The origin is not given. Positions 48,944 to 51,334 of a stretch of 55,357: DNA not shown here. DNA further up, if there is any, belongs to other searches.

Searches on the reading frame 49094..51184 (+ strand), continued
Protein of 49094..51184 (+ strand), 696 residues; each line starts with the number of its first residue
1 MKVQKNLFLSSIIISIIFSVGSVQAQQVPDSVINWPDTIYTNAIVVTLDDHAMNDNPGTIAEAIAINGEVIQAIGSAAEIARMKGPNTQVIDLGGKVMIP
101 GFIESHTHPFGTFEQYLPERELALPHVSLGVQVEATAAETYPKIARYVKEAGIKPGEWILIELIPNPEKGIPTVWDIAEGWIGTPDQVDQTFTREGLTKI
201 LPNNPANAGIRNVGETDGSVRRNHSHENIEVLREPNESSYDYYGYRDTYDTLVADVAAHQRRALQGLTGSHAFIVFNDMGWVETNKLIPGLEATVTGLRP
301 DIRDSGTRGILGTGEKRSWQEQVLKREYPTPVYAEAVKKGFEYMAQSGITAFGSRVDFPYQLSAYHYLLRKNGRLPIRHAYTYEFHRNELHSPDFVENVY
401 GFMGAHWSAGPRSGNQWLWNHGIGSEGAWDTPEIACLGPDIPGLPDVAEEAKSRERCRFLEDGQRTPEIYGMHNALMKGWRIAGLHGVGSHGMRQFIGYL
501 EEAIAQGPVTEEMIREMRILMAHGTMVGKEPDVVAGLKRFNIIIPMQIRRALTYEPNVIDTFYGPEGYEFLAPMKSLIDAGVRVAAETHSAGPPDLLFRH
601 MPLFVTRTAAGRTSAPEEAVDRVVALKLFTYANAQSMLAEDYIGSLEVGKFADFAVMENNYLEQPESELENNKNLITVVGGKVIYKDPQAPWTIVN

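Call 76: find_homologous_proteins(query=P0255, max_evalue=1e-20)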
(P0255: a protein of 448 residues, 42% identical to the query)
Query P0255 (448 aa): 176 proteins with E <= 1e-20 among 8000 candidates; the best 120 are listed.
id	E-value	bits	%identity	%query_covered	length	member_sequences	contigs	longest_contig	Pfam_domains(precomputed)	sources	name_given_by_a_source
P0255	0.0e+0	1028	100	100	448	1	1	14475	PF07969.18,PF01979.27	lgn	-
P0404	2.3e-195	668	66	97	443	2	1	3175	PF07969.18,PF01979.27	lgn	-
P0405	1.1e-192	659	64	96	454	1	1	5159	PF07969.18,PF01979.27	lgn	-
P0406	4.2e-190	650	65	98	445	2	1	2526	PF07969.18,PF01979.27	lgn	-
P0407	5.2e-185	634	63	98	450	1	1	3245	PF07969.18,PF01979.27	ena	-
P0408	3.3e-181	621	61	96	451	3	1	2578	PF07969.18,PF01979.27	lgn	-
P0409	4.9e-170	584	59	99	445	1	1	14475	PF07969.18,PF01979.27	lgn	-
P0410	2.4e-143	496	53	97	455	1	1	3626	PF07969.18,PF01979.27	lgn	-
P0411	5.6e-139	482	53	96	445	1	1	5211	PF07969.18,PF01979.27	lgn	-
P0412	7.7e-139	481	54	98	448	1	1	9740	PF07969.18,PF01979.27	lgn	-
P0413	2.6e-133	463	52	95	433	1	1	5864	PF07969.18,PF01979.27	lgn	-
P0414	4.0e-123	430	48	96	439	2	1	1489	PF07969.18,PF01979.27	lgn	-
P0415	1.1e-119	418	49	96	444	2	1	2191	PF07969.18,PF01979.27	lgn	-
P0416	1.1e-113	399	49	94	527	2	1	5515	PF07969.18,PF01979.27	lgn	-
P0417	4.1e-111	390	47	94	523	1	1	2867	PF07969.18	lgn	-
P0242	2.7e-110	387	46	94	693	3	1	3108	PF07969.18,PF01979.27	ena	-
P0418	4.1e-110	387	46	96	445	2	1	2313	PF07969.18,PF01979.27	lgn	-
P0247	8.8e-109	382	46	98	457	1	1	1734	PF07969.18,PF01979.27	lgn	-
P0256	6.5e-108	380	45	98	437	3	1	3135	PF07969.18,PF01979.27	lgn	-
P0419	3.7e-92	328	41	95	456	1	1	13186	PF07969.18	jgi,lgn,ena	-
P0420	1.4e-91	326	43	94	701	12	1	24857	PF07969.18,PF01979.27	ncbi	-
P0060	1.7e-90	322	41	95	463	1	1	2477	PF07969.18,PF01979.27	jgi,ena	-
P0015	3.4e-90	321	43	92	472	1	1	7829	PF07969.18,PF01979.27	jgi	-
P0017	4.1e-89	318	41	94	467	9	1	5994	PF07969.18,PF01979.27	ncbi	-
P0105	4.4e-89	317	40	94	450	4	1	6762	PF07969.18,PF01979.27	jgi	jgi:hypothetical protein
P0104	6.1e-89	317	41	94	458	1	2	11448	PF07969.18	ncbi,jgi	ncbi:MAG: hypothetical protein ACI9XC_002222 [Gammaproteobacteria bacterium]|jgi:hypothetical protei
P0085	1.6e-88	316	42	93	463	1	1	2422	PF07969.18,PF01979.27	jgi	jgi:hypothetical protein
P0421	1.6e-88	316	44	86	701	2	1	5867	PF07969.18,PF01979.27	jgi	jgi:imidazolonepropionase-like amidohydrolase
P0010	4.9e-88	314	41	95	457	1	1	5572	PF07969.18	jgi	jgi:predicted amidohydrolase YtcJ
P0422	7.6e-88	313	41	95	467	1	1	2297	PF07969.18,PF01979.27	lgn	-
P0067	8.7e-88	313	40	95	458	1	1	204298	PF07969.18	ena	-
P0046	1.1e-87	313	41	95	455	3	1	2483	PF07969.18,PF01979.27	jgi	jgi:hypothetical protein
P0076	1.3e-87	313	41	95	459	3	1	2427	PF07969.18,PF01979.27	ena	-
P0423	2.1e-87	312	41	94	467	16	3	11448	PF07969.18,PF01979.27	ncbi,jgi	ncbi:MAG: hypothetical protein ACI9XC_002224 [Gammaproteobacteria bacterium]|jgi:hypothetical protei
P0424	2.6e-87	312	42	94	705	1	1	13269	PF07969.18,PF01979.27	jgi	jgi:predicted amidohydrolase YtcJ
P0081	2.9e-87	311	41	93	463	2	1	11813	PF07969.18,PF01979.27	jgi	-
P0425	3.2e-87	311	41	94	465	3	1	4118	PF07969.18,PF01979.27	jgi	jgi:hypothetical protein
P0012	4.1e-87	311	40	95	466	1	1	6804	PF07969.18,PF01979.27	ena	-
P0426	5.5e-87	311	43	86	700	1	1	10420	PF07969.18,PF01979.27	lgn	-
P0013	7.5e-87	310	41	94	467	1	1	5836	PF07969.18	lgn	-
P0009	8.7e-87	310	40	95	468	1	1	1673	PF07969.18,PF01979.27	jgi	jgi:predicted amidohydrolase YtcJ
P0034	1.4e-86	309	41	93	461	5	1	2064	PF07969.18,PF01979.27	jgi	-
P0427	1.7e-86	309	40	94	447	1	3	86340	PF07969.18,PF01979.27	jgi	jgi:hypothetical protein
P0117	1.9e-86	309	40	94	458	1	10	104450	PF07969.18,PF01979.27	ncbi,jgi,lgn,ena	ncbi:MAG: amidohydrolase family protein [Gammaproteobacteria bacterium]|jgi:hypothetical protein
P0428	9.7e-86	306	40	95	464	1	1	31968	PF07969.18,PF01979.27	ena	-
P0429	1.2e-85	306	40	95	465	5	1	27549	PF07969.18,PF01979.27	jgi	jgi:hypothetical protein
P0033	1.9e-85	305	41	94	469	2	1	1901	PF07969.18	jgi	-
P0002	2.0e-85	305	40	95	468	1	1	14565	PF07969.18,PF01979.27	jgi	jgi:hypothetical protein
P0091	3.4e-85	305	39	94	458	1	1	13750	PF07969.18,PF01979.27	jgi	jgi:hypothetical protein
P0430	4.0e-85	304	44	79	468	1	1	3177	PF07969.18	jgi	jgi:hypothetical protein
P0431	4.9e-85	304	39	95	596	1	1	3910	PF07969.18,PF01979.27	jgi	jgi:imidazolonepropionase-like amidohydrolase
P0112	6.0e-85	304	41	91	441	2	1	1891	PF07969.18,PF01979.27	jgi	jgi:hypothetical protein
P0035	1.0e-84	303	39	95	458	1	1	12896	PF07969.18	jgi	-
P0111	2.4e-84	302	40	92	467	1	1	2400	PF07969.18,PF01979.27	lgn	-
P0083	2.5e-84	302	41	92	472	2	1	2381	PF07969.18,PF01979.27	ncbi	-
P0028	6.9e-84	300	39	95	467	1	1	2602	PF07969.18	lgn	-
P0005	9.5e-84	300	39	95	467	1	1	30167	PF07969.18,PF01979.27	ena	-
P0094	9.6e-84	300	41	92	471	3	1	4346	PF07969.18,PF01979.27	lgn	-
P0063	1.2e-83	300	40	92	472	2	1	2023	PF07969.18,PF01979.27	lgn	-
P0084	1.3e-83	299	41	92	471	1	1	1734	PF07969.18,PF01979.27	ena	-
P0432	2.1e-83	299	40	94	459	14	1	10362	PF07969.18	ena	-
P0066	2.1e-83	299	40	92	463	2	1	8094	PF07969.18,PF01979.27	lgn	-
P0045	1.2e-82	296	39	94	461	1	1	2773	PF07969.18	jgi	-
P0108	2.4e-82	295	40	92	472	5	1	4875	PF07969.18,PF01979.27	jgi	jgi:hypothetical protein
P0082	4.9e-82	294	39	95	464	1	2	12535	PF07969.18,PF01979.27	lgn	-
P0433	5.0e-82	294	39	95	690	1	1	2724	PF07969.18,PF01979.27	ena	-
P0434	6.8e-82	294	41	87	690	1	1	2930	PF07969.18,PF01979.27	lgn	-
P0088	7.3e-82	294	39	92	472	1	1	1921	PF07969.18,PF01979.27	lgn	-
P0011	1.7e-81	292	40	94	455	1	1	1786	PF07969.18,PF01979.27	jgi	jgi:hypothetical protein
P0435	1.9e-81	292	44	79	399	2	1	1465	PF07969.18,PF01979.27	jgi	-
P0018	2.0e-81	292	38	93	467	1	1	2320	PF07969.18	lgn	-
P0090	2.3e-81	292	40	92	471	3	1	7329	PF07969.18,PF01979.27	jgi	-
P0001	2.5e-81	292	39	95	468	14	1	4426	PF07969.18,PF01979.27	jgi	jgi:hypothetical protein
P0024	2.6e-81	292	39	92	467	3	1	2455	PF07969.18,PF01979.27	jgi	jgi:hypothetical protein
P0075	4.8e-81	291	40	92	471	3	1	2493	PF07969.18,PF01979.27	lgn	-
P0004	1.2e-80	290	38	95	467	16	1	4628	PF07969.18,PF01979.27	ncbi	-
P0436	1.3e-80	290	40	87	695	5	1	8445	PF07969.18,PF01979.27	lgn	-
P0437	1.4e-80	289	40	87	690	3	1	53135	PF07969.18,PF01979.27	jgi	jgi:predicted amidohydrolase YtcJ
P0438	4.0e-80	288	38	95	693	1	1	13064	PF07969.18,PF01979.27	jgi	-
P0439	6.7e-80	287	41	87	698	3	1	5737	PF07969.18,PF01979.27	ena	-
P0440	7.0e-80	287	39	95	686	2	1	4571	PF07969.18,PF01979.27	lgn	-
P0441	1.9e-79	286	38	94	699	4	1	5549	PF07969.18,PF01979.27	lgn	-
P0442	3.9e-79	285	39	87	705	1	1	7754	PF07969.18,PF01979.27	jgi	-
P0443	5.4e-79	284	39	94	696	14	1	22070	PF07969.18,PF01979.27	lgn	-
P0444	6.9e-79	284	39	95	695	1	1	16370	PF07969.18,PF01979.27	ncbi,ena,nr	ncbi:MAG: amidohydrolase family protein [Woeseiaceae bacterium]|nr:amidohydrolase family protein [Wo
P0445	8.1e-79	284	39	95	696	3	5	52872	PF07969.18,PF01979.27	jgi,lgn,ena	jgi:predicted amidohydrolase YtcJ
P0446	1.5e-78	283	41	80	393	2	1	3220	PF07969.18,PF01979.27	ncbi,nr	ncbi:MAG: amidohydrolase family protein, partial [Gammaproteobacteria bacterium]|nr:amidohydrolase f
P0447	1.5e-78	283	39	95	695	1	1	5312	PF07969.18,PF01979.27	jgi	jgi:hypothetical protein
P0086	1.8e-78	282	41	77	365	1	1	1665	PF07969.18,PF01979.27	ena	-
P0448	3.2e-78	282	40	87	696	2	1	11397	PF07969.18,PF01979.27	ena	-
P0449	3.8e-78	281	38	95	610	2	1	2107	PF07969.18,PF01979.27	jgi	jgi:predicted amidohydrolase YtcJ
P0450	4.4e-78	281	39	95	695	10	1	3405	PF07969.18,PF01979.27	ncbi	-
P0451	6.0e-78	281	41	81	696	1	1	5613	PF07969.18,PF01979.27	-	-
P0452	6.1e-78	281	41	81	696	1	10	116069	PF07969.18,PF01979.27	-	-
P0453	6.1e-78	281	41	81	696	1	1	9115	PF07969.18,PF01979.27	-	-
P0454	7.2e-78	280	41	81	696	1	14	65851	PF07969.18,PF01979.27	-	-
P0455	7.6e-78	280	40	87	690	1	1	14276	PF07969.18,PF01979.27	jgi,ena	-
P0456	8.8e-78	280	40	86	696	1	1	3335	PF07969.18,PF01979.27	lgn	-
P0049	1.1e-77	280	39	95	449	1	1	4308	PF07969.18,PF01979.27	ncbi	-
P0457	1.4e-77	280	38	95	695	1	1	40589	PF07969.18,PF01979.27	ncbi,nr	ncbi:MAG: amidohydrolase family protein [Woeseiaceae bacterium]|nr:amidohydrolase family protein [Wo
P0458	1.4e-77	279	40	87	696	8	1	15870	PF07969.18,PF01979.27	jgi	jgi:hypothetical protein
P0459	1.5e-77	279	41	86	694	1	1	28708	PF07969.18,PF01979.27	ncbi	-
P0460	1.6e-77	279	41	81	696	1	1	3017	PF07969.18,PF01979.27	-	-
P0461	2.6e-77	279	40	87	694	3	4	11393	PF07969.18,PF01979.27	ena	-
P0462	2.9e-77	278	40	87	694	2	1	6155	PF07969.18,PF01979.27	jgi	-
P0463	5.6e-77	278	38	95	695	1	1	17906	PF07969.18,PF01979.27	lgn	-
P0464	7.8e-77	277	41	81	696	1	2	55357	PF07969.18,PF01979.27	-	-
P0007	1.1e-76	277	37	94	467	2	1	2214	PF07969.18,PF01979.27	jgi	-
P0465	1.2e-76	276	38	94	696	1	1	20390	PF07969.18,PF01979.27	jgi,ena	-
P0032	1.5e-76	276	38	93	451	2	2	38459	PF07969.18,PF01979.27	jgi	jgi:predicted amidohydrolase YtcJ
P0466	2.3e-76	276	42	79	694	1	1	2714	PF07969.18,PF01979.27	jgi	-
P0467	3.1e-76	275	37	95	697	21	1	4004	PF07969.18,PF01979.27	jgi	jgi:imidazolonepropionase-like amidohydrolase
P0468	3.5e-76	275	38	95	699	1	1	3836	PF07969.18,PF01979.27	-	-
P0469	6.9e-76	274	38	95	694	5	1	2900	PF07969.18,PF01979.27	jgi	jgi:predicted amidohydrolase YtcJ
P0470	1.4e-75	273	38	95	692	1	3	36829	PF07969.18,PF01979.27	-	-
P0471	1.8e-75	273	39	95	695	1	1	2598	PF07969.18,PF01979.27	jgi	jgi:predicted amidohydrolase YtcJ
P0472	5.7e-75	271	40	82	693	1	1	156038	PF07969.18,PF01979.27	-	-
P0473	6.0e-75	271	40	87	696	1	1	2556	PF07969.18,PF01979.27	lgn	-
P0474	2.5e-74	269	41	79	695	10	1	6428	PF07969.18,PF01979.27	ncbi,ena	-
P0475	4.8e-74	268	37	87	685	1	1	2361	PF07969.18,PF01979.27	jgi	jgi:predicted amidohydrolase YtcJ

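Call 78: find_encoding_contigs(protein=P0260, flank=5000, max_places=3)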
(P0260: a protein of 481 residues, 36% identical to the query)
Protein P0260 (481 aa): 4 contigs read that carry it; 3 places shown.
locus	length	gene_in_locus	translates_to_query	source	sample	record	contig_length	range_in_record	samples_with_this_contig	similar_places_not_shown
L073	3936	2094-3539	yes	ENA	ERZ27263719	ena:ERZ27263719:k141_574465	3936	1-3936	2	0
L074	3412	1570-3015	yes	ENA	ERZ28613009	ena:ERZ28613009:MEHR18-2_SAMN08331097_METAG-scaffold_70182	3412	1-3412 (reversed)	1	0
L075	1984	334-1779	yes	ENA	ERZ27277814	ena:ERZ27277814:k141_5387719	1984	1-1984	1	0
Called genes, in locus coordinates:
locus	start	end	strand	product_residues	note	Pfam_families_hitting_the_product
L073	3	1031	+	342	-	?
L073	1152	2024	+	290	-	PF07969:Amidohydro_3 (weak)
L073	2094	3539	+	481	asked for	PF07969:Amidohydro_3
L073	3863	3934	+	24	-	?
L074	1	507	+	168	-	?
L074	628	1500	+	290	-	PF07969:Amidohydro_3 (weak)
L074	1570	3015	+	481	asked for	PF07969:Amidohydro_3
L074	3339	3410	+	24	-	?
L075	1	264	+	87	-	?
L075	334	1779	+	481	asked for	PF07969:Amidohydro_3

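Call 79: find_encoding_contigs(protein=P0262, flank=5000, max_places=3)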
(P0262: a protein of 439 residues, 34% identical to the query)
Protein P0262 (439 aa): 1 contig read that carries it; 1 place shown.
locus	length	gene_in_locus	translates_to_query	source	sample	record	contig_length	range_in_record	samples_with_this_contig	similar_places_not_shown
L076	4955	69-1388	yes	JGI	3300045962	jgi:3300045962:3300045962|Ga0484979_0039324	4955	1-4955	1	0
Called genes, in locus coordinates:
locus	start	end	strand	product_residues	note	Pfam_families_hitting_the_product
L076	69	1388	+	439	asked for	PF07969:Amidohydro_3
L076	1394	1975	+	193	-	-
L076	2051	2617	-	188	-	PF06325:PrmA, PF13847:Methyltransf_31, PF08241:Methyltransf_11 (weak), PF13649:Methyltransf_25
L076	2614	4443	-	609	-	-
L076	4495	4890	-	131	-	-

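Call 82: find_encoding_contigs(protein=P0412, flank=5000, max_places=2)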
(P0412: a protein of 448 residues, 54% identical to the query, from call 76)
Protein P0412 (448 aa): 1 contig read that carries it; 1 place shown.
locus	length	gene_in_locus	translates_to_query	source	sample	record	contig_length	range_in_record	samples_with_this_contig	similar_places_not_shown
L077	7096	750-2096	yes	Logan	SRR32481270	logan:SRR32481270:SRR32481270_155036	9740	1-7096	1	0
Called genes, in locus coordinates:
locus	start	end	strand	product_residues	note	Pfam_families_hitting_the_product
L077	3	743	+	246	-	?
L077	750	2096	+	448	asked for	PF07969:Amidohydro_3, PF01979:Amidohydro_1 (weak)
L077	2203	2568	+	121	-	-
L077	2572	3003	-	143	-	PF25928:DUF7973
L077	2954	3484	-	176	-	PF25928:DUF7973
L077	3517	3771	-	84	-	-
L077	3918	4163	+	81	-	-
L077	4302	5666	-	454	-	PF01554:MatE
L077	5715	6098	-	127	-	-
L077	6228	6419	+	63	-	-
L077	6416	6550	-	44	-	-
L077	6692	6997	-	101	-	-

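Call 83: find_encoding_contigs(protein=P0405, flank=5000, max_places=2)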
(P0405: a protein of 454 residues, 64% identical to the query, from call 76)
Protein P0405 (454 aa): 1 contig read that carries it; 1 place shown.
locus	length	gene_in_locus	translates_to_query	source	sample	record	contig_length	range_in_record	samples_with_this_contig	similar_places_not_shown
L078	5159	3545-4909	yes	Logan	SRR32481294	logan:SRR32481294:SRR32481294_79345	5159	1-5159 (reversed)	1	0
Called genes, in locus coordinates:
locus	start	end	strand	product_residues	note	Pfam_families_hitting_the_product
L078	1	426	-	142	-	?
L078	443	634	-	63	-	-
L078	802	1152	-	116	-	PF25213:HVO_A0261_N, PF01638:HxlR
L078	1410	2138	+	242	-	-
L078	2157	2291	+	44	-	-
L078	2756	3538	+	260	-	PF07969:Amidohydro_3 (weak)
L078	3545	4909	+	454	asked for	PF07969:Amidohydro_3, PF01979:Amidohydro_1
